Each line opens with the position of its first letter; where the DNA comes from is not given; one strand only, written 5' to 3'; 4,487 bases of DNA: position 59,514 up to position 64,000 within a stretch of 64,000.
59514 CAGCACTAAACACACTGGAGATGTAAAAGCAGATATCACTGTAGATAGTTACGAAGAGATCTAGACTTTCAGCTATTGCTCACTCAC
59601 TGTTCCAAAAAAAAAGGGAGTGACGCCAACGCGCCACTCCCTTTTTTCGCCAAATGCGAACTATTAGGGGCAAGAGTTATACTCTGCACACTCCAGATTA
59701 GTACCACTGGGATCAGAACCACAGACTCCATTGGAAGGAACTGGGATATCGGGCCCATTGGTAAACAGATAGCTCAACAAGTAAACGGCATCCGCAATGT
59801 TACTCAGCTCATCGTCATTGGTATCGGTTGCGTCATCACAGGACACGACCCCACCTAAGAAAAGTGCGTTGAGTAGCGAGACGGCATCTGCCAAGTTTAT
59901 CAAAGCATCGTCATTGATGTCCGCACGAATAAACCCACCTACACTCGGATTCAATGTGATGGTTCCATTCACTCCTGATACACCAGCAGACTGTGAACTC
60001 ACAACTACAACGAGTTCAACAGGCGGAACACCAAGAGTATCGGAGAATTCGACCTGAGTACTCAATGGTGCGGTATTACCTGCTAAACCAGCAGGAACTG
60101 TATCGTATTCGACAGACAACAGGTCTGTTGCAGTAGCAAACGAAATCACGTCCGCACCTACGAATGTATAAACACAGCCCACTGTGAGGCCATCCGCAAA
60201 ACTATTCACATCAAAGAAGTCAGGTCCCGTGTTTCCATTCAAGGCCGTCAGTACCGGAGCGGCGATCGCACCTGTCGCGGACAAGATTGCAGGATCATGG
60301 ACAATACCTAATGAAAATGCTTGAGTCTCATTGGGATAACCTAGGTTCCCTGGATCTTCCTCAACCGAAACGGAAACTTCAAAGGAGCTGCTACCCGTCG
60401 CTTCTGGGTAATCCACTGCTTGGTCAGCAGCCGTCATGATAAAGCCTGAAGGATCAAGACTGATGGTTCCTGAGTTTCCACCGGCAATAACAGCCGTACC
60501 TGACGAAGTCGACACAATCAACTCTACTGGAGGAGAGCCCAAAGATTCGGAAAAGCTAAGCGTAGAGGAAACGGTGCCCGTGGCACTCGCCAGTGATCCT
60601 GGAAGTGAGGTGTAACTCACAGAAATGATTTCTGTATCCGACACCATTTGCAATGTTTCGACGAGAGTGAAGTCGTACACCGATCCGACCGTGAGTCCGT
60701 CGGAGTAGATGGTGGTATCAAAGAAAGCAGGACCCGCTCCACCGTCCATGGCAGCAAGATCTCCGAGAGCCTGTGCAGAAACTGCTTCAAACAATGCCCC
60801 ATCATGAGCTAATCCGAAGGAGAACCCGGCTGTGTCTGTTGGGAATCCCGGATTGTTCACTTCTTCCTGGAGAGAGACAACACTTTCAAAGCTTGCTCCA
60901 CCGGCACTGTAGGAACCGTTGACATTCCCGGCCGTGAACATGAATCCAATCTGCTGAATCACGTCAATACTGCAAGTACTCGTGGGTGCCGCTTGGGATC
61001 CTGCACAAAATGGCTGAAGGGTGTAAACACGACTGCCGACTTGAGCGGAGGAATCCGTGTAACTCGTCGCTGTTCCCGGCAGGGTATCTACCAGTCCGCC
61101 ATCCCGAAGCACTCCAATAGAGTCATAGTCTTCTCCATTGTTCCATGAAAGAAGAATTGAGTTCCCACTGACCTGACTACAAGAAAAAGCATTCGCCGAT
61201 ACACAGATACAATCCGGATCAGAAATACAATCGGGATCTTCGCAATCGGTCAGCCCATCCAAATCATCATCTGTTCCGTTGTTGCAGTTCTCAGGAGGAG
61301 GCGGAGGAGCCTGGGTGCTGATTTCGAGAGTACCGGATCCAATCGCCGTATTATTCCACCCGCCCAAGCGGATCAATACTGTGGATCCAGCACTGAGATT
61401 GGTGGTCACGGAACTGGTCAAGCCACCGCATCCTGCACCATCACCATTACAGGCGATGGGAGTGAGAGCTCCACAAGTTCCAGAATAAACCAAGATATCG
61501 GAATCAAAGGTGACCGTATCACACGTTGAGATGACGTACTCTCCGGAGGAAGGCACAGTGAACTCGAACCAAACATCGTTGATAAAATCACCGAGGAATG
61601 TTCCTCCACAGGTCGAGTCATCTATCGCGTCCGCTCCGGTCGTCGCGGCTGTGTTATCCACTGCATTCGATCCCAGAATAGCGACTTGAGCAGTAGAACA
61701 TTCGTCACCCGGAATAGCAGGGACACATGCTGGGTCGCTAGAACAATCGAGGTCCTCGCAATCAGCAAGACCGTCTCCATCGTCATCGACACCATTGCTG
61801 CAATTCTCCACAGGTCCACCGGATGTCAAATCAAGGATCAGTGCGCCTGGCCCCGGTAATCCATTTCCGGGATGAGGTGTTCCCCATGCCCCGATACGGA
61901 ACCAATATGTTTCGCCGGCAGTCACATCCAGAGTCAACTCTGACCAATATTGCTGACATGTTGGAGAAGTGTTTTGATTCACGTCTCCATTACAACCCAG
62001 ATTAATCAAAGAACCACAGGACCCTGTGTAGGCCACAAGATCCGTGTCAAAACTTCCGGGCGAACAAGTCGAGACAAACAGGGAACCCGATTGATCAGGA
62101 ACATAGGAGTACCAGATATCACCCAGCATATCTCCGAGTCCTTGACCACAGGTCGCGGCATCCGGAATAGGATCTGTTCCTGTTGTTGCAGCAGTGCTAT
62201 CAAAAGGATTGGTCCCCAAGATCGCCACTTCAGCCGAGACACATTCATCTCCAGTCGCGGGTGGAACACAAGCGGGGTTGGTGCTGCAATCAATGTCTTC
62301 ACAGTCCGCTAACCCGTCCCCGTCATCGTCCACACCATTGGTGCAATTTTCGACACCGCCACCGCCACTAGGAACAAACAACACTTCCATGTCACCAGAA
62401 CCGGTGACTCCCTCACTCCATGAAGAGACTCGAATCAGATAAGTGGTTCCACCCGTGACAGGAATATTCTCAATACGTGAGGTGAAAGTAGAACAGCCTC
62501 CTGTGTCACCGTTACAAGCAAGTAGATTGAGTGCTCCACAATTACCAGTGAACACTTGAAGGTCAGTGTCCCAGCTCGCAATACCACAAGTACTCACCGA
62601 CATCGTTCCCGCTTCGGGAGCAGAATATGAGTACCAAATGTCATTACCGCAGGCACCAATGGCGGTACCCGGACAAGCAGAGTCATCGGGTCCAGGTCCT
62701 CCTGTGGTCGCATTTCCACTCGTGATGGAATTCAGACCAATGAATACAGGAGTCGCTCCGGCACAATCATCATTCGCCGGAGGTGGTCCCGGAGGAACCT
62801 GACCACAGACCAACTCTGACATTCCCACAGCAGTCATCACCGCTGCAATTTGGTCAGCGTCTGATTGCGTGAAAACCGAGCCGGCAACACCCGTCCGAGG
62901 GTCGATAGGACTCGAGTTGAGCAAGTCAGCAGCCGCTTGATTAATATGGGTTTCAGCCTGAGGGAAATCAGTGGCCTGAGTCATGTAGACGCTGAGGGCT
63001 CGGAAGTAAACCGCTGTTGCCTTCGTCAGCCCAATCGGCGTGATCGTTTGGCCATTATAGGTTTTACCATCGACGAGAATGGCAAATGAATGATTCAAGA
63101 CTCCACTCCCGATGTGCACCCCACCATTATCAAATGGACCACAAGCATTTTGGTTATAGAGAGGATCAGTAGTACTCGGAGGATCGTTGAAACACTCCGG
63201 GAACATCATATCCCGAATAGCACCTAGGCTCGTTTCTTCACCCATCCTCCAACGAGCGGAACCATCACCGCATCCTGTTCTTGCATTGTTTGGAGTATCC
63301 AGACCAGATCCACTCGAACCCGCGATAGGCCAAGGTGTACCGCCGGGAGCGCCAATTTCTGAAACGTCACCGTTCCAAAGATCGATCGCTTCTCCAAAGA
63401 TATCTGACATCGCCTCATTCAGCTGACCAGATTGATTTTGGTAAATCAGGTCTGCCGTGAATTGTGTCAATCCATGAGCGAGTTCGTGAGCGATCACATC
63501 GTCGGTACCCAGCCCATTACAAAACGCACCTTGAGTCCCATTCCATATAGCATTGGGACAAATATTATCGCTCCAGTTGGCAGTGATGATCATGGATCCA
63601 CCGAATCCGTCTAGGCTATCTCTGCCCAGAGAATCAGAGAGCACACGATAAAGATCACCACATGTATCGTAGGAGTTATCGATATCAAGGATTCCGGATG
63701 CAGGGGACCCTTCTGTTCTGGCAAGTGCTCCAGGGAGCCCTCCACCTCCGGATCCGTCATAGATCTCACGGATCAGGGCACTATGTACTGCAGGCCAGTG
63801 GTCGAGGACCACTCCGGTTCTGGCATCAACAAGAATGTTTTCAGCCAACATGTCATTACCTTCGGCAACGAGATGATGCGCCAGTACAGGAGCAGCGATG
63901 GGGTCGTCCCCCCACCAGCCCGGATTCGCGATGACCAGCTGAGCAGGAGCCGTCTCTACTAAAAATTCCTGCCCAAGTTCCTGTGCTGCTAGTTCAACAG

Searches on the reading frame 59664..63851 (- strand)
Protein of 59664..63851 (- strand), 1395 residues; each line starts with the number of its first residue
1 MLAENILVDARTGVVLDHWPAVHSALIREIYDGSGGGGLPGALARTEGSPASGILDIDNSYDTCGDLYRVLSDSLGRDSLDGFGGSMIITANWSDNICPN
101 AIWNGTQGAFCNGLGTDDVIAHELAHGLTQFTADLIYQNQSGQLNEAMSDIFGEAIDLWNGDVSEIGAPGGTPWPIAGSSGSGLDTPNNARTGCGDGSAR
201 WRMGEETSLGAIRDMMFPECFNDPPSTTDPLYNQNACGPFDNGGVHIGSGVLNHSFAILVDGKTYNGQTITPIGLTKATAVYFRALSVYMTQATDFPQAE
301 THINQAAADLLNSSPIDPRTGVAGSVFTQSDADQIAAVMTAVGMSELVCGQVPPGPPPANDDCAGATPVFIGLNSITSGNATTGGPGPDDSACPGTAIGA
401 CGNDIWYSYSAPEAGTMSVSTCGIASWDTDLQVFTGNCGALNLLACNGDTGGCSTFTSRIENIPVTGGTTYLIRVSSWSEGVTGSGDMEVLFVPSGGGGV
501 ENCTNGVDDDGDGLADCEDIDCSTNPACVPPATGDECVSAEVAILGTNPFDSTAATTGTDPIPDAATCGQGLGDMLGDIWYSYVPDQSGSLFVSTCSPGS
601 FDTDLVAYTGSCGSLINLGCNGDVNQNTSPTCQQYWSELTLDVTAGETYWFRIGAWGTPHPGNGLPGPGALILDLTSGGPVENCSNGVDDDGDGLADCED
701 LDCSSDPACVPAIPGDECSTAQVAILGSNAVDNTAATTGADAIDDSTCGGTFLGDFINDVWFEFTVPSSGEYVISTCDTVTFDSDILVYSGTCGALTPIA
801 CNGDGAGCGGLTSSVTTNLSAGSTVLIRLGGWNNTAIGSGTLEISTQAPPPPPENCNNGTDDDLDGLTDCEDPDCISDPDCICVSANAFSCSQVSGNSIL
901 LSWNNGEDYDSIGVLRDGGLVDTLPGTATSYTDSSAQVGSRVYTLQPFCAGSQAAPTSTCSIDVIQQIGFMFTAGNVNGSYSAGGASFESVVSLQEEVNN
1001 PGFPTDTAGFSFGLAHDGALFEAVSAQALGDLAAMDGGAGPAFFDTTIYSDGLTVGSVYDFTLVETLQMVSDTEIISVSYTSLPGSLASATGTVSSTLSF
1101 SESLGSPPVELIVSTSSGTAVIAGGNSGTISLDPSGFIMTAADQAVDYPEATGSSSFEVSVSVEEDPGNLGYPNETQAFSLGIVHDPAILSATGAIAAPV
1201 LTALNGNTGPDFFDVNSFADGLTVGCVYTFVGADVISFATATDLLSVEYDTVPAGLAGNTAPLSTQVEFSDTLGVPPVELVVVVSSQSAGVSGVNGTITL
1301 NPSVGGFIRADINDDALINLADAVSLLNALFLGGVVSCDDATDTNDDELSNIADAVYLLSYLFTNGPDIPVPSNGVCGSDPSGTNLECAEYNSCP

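Call 3: search_protein_families(library=pfam, proteins=[window:59664-63851:-], max_evalue=0.01)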
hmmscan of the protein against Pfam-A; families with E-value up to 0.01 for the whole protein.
window:59664-63851:- (1395 aa): 3 families
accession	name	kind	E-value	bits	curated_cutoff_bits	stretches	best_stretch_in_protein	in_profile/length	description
PF02868.21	Peptidase_M4_C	-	1.6e-25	90.4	24.4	1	133-312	1-147/165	Thermolysin metallopeptidase, alpha-helical domain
PF23759.1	GBD_T9SS_assoc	-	3e-18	66.6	27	2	716-836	3-109/116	Galactose binding domain-like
PF01447.24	Peptidase_M4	-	5.3e-07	30.6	22.4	1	66-130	74-145/145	Thermolysin metallopeptidase, catalytic domain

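Call 4: search_protein_families(library=ncbifam, proteins=[window:59664-63851:-], max_evalue=0.01)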
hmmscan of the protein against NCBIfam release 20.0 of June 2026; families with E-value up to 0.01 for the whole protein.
window:59664-63851:- (1395 aa): 3 families
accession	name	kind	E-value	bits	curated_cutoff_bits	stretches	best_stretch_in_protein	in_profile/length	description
NF033662.1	acid_disulf_rpt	repeat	1.2e-25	88.9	41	3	500-528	4-32/32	acidic double-disulfide repeat-containing protein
NF045902.1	MetaloprotProALeg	equivalog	1.2e-09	37.5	900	1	99-159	346-412/539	zinc metalloprotease ProA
NF047971.1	ThermolysLepto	equivalog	3.5e-06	25.5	1350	1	117-156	433-472/776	M4 family metalopeptidase thermolysin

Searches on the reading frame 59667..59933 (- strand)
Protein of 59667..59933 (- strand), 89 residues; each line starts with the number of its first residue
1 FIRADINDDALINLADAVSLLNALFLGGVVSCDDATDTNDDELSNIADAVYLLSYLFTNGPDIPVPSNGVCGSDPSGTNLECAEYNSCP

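Call 15: search_protein_families(library=pfam, proteins=[window:59667-59933:-], max_evalue=10)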
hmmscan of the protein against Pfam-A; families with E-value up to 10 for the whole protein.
seq(89 aa): 2 families
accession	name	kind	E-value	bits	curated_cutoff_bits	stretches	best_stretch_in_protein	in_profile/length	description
PF22391.1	DUF6975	-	0.13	12.4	27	1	38-63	17-42/198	Family of unknown function (DUF6975)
PF00404.24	Dockerin_1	-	1.2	9.8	22.9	1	4-56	2-56/57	Dockerin type I domain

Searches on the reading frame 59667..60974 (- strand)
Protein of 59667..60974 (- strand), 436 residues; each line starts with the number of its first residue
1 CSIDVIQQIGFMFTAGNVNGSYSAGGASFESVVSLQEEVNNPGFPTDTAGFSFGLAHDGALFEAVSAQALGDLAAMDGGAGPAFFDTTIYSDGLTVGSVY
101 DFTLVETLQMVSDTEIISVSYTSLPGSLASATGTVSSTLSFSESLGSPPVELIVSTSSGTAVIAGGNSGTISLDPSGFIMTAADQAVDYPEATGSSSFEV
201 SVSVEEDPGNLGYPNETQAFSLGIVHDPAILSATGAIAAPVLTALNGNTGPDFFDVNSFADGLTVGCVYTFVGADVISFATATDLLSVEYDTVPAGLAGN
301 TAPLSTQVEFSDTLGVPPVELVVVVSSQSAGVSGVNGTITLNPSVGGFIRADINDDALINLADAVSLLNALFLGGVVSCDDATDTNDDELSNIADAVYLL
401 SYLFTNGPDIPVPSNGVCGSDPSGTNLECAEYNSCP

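Call 37: search_protein_families(library=pfam, alignment_id=A5, max_evalue=0.01)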
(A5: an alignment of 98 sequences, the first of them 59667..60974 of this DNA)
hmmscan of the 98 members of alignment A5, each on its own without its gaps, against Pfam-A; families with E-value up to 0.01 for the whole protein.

A. member 1, window:59667-60974:- (436 aa): 0 families

B. families by the number of members that match (of 98 scanned): 2 families
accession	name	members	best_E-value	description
PF00404.24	Dockerin_1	38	9.8e-11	Dockerin type I domain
PF00963.24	Cohesin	6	3.2e-05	Cohesin domain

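Call 41: predict_structure(alignment_id=A5)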
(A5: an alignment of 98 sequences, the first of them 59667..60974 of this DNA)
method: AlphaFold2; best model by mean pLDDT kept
length: 436 residues; sequences in the alignment: 98
mean_pLDDT: 93.0   pTM: 0.70
mean pLDDT of the five models: 93.0, 92.5, 92.3, 91.9, 91.2
residues with pLDDT >= 90: 348; 70-90: 76; 50-70: 7; < 50: 5
segments of 3 or more residues with pLDDT < 50: 1-5
pLDDT, mean of each block of 10 residues (from residue 1): 55 94 83 84 86 98 97 96 98 98 94 93 91 92 97 96 96 90 96 94 93 94 98 98 97 98 98 94 98 97 97 96 94 95 89 96 98 95 95 98 97 86 79 81
secondary structure, 60 per line:
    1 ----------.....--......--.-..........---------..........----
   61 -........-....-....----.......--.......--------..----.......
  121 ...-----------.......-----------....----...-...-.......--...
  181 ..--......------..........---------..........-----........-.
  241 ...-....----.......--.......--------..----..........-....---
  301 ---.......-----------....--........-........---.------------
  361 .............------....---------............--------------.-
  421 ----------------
elements in order: E11-15 E18-23 E28-37 E47-56 E62-69 H71-74 H76-79 E84-90 E93-99 E114-123 E135-141 E153-156 E161-163 E165-167 E169-175 E178-182 E185-190 E197-206 E216-225 E231-238 H240-243 H245-248 E253-259 E262-268 E283-292 H294-297 E304-310 E322-325 E328-335 E337-344 H361-373 H380-383 H393-404

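Call 44: fold_search(model_id=the predicted structure, library=pdb)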
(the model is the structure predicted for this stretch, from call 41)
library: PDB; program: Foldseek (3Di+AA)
matches with E <= 10: 1724; with E <= 0.001: 285
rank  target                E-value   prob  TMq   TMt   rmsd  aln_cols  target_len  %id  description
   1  4fl4_C                3.9e-10  1.00  0.31  0.42  16.9       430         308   12  Scaffoldin conformation and dynamics revealed by a ternary complex from the Clostridium thermocellum cellulosome (released 2012-06-27)
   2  4fl4_I                5.7e-10  1.00  0.30  0.41  15.0       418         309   12  Scaffoldin conformation and dynamics revealed by a ternary complex from the Clostridium thermocellum cellulosome (released 2012-06-27)
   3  5es4_A                1.2e-09  1.00  0.21  0.11  16.1       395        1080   12  RE-REFINEMENT OF INTEGRIN ALPHAXBETA2 ECTODOMAIN IN THE CLOSED/BENT CONFORMATION (released 2016-03-02)
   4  5es4_G                6.1e-09  1.00  0.23  0.13  15.7       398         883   11  RE-REFINEMENT OF INTEGRIN ALPHAXBETA2 ECTODOMAIN IN THE CLOSED/BENT CONFORMATION (released 2016-03-02)
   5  5dza                  6.5e-09  1.00  0.22  0.28  12.8       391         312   10  Streptococcus agalactiae AgI/II polypeptide BspA C terminal domain (WT) (released 2016-06-22)
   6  3kcp_A                7.2e-09  1.00  0.29  0.41  14.8       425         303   12  Crystal structure of interacting Clostridium thermocellum multimodular components (released 2010-02-09)
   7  2vn5_C                7.7e-09  1.00  0.29  0.77   3.4       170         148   14  The Clostridium cellulolyticum dockerin displays a dual binding mode for its cohesin partner (released 2008-05-20)
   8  8beg_A                8.1e-09  1.00  0.21  0.16  13.3       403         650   10  Structure of Ig-like domains from PrgB (released 2022-11-30)
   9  2vn6_A                9.0e-09  1.00  0.28  0.71   4.0       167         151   12  The Clostridium cellulolyticum dockerin displays a dual binding mode for its cohesin partner (released 2008-05-13)
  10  6kgc_A                9.5e-09  1.00  0.29  0.80   3.2       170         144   12  Crystal structure of CaDoc0917(R49D)-CaCohA2 complex at pH 5.4 (released 2020-07-08)
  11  9e8a_A                1.1e-08  1.00  0.24  0.13  14.7       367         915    9  Integrin aIIbb3 bent conformation from human platelet membrane crude preparation (released 2025-10-15)
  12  8beg_B                1.1e-08  1.00  0.22  0.17  12.8       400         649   11  Structure of Ig-like domains from PrgB (released 2022-11-30)
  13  5nrm_A                1.3e-08  1.00  0.29  0.82   2.9       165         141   20  Crystal structure of the sixth cohesin from Acetivibrio cellulolyticus' scaffoldin B in complex with Cel5 dockerin S51 (released 2018-01-31)
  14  4fl4_L                1.5e-08  1.00  0.30  0.42  15.7       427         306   11  Scaffoldin conformation and dynamics revealed by a ternary complex from the Clostridium thermocellum cellulosome (released 2012-06-27)
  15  1g1k_A                1.6e-08  1.00  0.28  0.76   3.7       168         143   14  COHESIN MODULE FROM THE CELLULOSOME OF CLOSTRIDIUM CELLULOLYTICUM (released 2000-11-22)
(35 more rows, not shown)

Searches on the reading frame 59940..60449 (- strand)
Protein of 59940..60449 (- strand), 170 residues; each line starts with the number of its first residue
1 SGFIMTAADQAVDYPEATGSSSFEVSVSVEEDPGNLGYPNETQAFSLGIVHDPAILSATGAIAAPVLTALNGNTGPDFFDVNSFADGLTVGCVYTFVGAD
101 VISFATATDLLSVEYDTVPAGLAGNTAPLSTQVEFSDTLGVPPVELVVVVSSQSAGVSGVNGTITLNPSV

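Call 15: search_protein_families(library=pfam, proteins=[window:59940-60449:-], max_evalue=10)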
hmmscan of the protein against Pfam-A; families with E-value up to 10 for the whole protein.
seq(170 aa): 1 family
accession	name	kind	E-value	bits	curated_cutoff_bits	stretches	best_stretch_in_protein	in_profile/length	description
PF25777.1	Aurora-A_bind_TACC3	-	0.18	12.2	20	1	7-27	12-32/42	TACC3, Aurora-A binding region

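Call 16: search_solved_structures(query=window:59940-60449:-, max_evalue=10, show_alignments=2)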
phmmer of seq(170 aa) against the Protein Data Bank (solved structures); distinct sequences matched with E-value up to 10: 0.

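Call 22: search_solved_structures(query=A3, max_evalue=10, show_alignments=3)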
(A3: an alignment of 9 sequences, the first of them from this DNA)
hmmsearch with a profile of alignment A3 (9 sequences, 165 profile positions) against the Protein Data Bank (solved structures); distinct sequences matched with E-value up to 10: 0.

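Call 32: search_protein_representatives(alignment_id=A3)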
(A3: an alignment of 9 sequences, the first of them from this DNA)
Query: 9 sequences, 165 profile positions. Proteins with E-value up to 0.001 (for the whole library): 1535; up to 1e-10: 964; up to 1e-30: 203. The best 150 are listed.
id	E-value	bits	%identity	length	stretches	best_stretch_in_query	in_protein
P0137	3.9e-132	452.6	-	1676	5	8-164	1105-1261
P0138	1.0e-111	386.2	-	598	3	10-164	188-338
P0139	6.8e-109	377.0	-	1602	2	2-164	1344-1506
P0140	4.2e-96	335.4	-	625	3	3-164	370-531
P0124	1.9e-89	313.8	-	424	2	9-164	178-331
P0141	9.5e-89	311.5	-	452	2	6-164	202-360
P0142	2.9e-88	309.9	-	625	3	3-160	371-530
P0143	5.8e-88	308.9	-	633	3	4-164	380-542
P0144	4.9e-85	299.4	-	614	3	24-148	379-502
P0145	2.6e-73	261.3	-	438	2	4-164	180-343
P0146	2.9e-73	261.1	-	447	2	34-164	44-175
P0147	8.7e-73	259.6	-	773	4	21-164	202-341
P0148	1.1e-72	259.2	-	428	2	30-164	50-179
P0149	2.1e-71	255.1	-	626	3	19-164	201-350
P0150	9.5e-71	252.9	-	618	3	18-153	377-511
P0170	4.2e-57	208.6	-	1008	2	3-164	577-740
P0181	1.7e-52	193.5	-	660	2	7-164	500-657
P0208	1.7e-45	170.8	-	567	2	7-164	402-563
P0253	5.4e-40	152.9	-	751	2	11-163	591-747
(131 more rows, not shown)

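Call 76: search_protein_families(library=pfam, proteins=[P0139, P0137, P0181, P0253, P0208, P0170], max_evalue=0.001)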
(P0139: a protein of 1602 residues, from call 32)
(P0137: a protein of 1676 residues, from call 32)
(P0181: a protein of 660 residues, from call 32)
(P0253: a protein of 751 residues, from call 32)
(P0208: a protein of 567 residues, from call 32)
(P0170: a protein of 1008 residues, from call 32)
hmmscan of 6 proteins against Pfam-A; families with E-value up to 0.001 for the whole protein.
P0139 (1602 aa): 4 families
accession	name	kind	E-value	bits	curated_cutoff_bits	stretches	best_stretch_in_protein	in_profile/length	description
PF02868.21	Peptidase_M4_C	-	2.9e-25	89.5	24.4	1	338-517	1-147/165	Thermolysin metallopeptidase, alpha-helical domain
PF23759.1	GBD_T9SS_assoc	-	6.8e-16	59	27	2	921-1039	3-107/116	Galactose binding domain-like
PF07504.19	FTP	-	5.6e-11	42.6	21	1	89-138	2-51/51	Fungalysin/Thermolysin Propeptide Motif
PF01447.24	Peptidase_M4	-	2.4e-07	31.7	22.4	1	271-335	74-145/145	Thermolysin metallopeptidase, catalytic domain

P0137 (1676 aa): 1 family
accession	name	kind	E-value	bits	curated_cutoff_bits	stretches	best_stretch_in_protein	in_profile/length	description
PF22494.2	choice_anch_I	-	7.7e-93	312.4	32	1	297-765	13-489/489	Choice-of-anchor I domain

P0181 (660 aa): 4 families
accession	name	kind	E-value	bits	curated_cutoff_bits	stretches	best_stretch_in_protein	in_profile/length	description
PF17963.7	Big_9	-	2.7e-70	233.8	23.6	3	139-227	1-89/89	Bacterial Ig domain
PF17892.7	Cadherin_5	-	9.3e-50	166.9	26.5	3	139-229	2-98/98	Cadherin-like domain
PF17803.7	Cadherin_4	-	2.3e-48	163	25.1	3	222-289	1-71/71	Bacterial cadherin-like domain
PF19076.6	CshA_repeat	-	2.9e-08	34.8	27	0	166-228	42-103/103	Surface adhesin CshA repetitive domain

P0253 (751 aa): 4 families
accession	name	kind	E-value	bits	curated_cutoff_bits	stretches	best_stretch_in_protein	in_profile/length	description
PF17963.7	Big_9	-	4e-70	233.2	23.6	4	322-411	1-89/89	Bacterial Ig domain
PF17892.7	Cadherin_5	-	1.1e-60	202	26.5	4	226-318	1-97/98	Cadherin-like domain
PF17803.7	Cadherin_4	-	1.3e-37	128.6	25.1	4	313-376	2-68/71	Bacterial cadherin-like domain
PF19076.6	CshA_repeat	-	0.00014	22.9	27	0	58-120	37-96/103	Surface adhesin CshA repetitive domain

P0208 (567 aa): 4 families
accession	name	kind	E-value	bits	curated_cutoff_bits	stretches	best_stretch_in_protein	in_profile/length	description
PF17963.7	Big_9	-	2.2e-43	147.5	23.6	2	138-226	1-88/89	Bacterial Ig domain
PF17892.7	Cadherin_5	-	3.8e-34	116.9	26.5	2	44-134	2-97/98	Cadherin-like domain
PF17803.7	Cadherin_4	-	6.4e-26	91.1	25.1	2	130-191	3-67/71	Bacterial cadherin-like domain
PF19076.6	CshA_repeat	-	6.1e-05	24.1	27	0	160-228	40-103/103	Surface adhesin CshA repetitive domain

P0170 (1008 aa): 0 families
